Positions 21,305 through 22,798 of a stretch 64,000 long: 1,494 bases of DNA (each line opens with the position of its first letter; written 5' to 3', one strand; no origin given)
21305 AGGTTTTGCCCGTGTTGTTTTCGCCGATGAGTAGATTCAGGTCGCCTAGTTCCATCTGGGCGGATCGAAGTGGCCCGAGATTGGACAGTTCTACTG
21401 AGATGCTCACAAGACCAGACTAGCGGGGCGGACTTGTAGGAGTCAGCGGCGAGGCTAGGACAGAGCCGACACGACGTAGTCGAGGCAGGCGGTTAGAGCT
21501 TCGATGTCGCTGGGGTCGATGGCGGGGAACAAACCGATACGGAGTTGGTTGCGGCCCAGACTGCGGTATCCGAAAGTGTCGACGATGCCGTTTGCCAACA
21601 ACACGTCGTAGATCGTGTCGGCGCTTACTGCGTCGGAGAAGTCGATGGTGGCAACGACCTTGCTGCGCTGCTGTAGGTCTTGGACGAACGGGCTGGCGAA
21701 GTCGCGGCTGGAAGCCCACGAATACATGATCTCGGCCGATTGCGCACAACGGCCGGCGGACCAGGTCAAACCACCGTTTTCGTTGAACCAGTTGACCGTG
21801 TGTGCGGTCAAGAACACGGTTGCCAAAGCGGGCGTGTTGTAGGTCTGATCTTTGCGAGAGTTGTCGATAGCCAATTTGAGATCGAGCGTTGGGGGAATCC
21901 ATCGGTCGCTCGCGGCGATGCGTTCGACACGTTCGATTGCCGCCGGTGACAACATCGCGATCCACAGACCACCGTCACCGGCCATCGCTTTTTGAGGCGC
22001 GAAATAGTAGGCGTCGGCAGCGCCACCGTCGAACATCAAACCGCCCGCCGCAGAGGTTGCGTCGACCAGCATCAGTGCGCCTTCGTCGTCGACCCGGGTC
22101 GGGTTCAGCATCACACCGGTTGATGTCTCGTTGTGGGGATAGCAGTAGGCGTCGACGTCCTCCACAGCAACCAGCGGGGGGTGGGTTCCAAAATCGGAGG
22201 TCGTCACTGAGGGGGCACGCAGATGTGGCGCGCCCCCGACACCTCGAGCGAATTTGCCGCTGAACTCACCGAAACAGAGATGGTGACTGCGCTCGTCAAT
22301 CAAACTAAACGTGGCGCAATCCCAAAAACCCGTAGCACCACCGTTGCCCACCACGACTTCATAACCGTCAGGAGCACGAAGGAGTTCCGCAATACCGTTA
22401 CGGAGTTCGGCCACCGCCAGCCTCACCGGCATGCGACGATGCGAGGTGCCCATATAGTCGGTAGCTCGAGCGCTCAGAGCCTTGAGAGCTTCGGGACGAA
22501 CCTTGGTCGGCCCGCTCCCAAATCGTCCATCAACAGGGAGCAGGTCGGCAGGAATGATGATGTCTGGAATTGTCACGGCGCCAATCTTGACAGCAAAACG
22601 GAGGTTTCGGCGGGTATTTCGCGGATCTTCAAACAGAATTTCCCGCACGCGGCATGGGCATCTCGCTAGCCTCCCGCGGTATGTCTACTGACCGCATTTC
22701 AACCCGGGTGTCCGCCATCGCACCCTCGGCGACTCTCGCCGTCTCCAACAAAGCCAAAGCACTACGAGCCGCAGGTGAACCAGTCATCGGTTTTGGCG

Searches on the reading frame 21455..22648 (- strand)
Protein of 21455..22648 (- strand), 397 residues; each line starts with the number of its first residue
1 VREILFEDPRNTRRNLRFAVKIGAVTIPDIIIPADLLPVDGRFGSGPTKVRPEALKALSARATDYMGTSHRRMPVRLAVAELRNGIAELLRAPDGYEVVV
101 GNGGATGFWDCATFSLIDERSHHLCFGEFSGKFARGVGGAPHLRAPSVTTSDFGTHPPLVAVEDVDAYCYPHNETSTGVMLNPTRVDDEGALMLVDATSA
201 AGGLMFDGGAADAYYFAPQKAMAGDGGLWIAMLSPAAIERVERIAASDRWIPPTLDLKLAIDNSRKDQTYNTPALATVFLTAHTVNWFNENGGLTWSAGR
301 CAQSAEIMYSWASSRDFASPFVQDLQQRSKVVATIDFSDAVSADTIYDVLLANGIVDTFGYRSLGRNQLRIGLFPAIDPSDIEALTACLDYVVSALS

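Call 74: find_related_loci(query=window:21455-22648:-, collection=metagenome_contigs, flank=7000)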
Query window:21455-22648:- (397 aa) in metagenome_contigs; peptide patterns used: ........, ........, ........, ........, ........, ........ (x = any residue, [..] = any of these).
243 stretches matched a pattern; 15 encode a relative of the query (tblastn E <= 1e-3); 15 distinct loci.
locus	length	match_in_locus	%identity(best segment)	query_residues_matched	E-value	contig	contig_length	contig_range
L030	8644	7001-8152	91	14-397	0e+0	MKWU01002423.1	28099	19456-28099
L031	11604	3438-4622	82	3-397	0e+0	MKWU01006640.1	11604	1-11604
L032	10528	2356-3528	77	11-397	0e+0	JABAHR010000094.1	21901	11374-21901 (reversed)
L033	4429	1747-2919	77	11-397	0e+0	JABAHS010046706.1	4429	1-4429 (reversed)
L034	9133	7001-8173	77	11-397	0e+0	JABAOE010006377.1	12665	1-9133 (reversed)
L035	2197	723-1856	74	20-397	0e+0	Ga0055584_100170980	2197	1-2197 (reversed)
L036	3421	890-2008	75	25-397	0e+0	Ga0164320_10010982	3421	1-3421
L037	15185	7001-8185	76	10-396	0e+0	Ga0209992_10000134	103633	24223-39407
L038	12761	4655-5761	75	25-393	0e+0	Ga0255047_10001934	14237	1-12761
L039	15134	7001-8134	74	20-397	0e+0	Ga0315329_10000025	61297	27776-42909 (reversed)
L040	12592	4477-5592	74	26-397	0e+0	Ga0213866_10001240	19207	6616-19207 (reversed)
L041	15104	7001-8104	68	30-396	5e-167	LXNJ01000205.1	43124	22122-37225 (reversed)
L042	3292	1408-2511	57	28-396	8e-143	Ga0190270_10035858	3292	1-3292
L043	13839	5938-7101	56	8-396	4e-133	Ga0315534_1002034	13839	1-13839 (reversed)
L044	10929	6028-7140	57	26-396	2e-124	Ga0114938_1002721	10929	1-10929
